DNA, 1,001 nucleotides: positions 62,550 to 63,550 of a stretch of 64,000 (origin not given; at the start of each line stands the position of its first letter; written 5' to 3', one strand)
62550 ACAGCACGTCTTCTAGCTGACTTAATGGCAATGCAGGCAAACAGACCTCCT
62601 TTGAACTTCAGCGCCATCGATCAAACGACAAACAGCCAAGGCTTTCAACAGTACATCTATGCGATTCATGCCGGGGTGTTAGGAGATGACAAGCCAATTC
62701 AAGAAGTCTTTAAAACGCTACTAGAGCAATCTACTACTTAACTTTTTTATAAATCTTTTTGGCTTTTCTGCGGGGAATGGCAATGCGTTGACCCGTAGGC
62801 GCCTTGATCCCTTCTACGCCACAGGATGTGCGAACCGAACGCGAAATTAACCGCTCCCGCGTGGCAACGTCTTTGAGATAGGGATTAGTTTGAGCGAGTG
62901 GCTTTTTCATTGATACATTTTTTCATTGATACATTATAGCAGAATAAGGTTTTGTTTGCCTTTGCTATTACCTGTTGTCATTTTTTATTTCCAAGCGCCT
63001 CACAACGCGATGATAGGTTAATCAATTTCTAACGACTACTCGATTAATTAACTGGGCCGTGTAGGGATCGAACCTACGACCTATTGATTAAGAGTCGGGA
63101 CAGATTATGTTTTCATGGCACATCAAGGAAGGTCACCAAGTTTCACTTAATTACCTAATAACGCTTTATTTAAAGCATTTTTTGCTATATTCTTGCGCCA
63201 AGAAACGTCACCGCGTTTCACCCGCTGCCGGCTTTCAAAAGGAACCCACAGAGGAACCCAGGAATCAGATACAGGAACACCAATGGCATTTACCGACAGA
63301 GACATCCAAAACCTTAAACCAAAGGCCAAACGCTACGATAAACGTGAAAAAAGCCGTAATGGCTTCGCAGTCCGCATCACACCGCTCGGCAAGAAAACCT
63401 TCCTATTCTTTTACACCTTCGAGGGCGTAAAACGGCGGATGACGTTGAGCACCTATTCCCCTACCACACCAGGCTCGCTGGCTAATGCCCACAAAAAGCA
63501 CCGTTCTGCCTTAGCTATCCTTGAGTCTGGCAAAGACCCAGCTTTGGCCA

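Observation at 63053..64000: tRNA-Lys 3' fragment plus a P4-type integrase: the edge of an integrated genomic island or prophage extending past the window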

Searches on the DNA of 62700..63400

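Call 4: search_rna_families(source=window, start=62700, end=63400, threshold=evalue, max_evalue=10, show_alignments=3)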
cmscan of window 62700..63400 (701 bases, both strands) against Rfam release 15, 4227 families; matches with E-value up to 10: 4.
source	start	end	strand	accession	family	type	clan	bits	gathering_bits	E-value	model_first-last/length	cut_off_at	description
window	63053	63135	+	RF01189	sn1502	Gene; snRNA; snoRNA; CD-box;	-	16.9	60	1.6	1-87/87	no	Small nucleolar RNA sn1502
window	63054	63119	+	RF04354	Plastid-ycf2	Cis-reg;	-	15.8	65.7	3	1-75/75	no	Plastid-ycf2 5UTR RNA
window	63127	63156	-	RF00500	TCV_H5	Cis-reg;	-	15.4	70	5.1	1-45/45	no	Turnip crinkle virus (TCV) repressor of minus strand synthesis H5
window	63005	63062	+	RF01613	ceN109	Gene; snRNA; snoRNA; CD-box;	-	13.7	52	6.8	1-67/67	no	Nematode snoRNA ceN109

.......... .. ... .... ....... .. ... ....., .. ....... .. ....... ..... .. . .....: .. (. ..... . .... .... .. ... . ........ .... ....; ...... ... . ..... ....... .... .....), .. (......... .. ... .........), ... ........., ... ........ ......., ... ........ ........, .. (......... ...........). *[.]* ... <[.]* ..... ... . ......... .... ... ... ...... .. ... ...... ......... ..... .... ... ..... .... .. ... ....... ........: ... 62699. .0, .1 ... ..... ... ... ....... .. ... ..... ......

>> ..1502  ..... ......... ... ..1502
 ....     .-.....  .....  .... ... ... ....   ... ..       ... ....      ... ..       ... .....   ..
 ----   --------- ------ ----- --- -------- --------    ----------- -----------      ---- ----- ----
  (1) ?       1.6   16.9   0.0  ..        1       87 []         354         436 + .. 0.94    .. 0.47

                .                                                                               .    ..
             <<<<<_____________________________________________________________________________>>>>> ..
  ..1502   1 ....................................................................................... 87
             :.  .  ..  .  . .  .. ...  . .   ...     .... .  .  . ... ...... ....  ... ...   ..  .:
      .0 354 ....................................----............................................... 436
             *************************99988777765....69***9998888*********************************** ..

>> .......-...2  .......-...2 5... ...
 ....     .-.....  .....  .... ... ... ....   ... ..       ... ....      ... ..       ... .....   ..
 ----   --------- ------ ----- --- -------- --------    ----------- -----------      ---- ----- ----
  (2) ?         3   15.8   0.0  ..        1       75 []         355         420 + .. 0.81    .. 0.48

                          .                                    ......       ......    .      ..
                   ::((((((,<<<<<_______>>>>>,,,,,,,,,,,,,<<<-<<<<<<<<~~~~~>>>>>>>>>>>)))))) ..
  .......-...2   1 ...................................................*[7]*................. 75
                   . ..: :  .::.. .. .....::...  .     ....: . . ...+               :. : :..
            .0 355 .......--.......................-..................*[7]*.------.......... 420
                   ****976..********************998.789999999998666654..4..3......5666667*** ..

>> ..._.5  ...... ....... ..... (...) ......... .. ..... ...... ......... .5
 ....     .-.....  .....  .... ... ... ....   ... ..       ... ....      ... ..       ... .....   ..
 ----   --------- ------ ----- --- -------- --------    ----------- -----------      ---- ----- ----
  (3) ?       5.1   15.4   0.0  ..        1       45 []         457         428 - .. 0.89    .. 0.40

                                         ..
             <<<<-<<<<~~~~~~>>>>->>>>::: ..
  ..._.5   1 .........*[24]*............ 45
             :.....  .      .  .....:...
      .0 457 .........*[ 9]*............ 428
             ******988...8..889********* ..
